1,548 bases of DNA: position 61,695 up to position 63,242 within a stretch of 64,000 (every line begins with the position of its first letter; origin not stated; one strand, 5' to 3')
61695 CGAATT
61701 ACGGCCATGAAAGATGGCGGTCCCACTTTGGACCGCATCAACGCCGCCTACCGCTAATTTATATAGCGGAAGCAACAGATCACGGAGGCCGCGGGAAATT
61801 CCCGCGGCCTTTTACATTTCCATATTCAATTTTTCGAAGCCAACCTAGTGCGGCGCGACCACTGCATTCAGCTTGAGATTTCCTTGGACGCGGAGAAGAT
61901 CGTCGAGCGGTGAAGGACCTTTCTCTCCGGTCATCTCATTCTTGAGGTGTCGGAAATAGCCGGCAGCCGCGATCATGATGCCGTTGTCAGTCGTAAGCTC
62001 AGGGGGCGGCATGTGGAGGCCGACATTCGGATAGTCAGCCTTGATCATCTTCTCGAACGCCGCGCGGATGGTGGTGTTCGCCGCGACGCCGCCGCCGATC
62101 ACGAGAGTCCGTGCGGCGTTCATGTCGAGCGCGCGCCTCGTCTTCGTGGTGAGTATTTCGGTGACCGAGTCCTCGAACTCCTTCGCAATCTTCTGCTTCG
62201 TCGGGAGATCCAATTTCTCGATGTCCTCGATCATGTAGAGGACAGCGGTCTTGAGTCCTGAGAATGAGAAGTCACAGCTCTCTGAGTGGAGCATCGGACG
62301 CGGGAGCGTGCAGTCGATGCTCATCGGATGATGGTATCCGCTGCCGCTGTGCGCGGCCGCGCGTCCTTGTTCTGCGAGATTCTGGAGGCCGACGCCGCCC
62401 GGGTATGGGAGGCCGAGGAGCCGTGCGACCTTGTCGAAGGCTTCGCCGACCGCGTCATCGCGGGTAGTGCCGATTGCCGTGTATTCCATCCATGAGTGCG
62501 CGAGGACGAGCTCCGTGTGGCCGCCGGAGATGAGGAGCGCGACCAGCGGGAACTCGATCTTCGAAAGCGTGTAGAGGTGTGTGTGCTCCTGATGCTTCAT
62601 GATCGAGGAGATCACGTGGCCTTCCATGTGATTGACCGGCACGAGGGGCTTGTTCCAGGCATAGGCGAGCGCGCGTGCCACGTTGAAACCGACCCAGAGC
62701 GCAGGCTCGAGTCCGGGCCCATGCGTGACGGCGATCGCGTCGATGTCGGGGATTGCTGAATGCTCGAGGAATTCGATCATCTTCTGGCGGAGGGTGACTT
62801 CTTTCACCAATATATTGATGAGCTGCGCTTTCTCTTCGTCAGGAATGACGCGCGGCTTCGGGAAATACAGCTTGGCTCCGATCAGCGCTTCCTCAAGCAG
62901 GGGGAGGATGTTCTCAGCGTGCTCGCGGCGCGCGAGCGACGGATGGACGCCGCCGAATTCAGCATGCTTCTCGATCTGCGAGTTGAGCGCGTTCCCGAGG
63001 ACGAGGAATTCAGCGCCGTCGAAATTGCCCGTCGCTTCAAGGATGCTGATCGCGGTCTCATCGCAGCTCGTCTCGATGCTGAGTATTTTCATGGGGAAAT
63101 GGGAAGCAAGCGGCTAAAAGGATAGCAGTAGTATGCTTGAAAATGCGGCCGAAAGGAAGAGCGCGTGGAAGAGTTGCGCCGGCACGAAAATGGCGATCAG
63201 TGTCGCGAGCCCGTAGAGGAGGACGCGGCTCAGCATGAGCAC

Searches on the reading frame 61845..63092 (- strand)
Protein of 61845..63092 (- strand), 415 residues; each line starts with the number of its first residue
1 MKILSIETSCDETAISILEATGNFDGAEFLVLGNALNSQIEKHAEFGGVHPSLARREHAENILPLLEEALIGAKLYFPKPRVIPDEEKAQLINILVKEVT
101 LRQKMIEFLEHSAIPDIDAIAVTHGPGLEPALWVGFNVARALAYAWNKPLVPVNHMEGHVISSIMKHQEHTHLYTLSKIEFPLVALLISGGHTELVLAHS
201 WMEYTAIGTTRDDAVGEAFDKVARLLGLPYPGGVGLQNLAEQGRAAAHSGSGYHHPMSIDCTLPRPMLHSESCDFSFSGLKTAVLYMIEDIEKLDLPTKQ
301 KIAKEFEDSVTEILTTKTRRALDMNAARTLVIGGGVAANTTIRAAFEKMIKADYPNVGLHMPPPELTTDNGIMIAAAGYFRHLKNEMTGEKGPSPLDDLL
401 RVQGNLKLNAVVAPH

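Call 62: search_protein_families(library=pfam, proteins=[window:61845-63092:-], max_evalue=0.00001)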
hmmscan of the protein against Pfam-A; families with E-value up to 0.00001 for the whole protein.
window:61845-63092:- (415 aa): 1 family
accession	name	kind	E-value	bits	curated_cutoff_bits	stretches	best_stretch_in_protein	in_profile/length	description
PF00814.31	TsaD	-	1.6e-78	264.5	24.8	2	114-375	48-263/264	tRNA N6-adenosine threonylcarbamoyltransferase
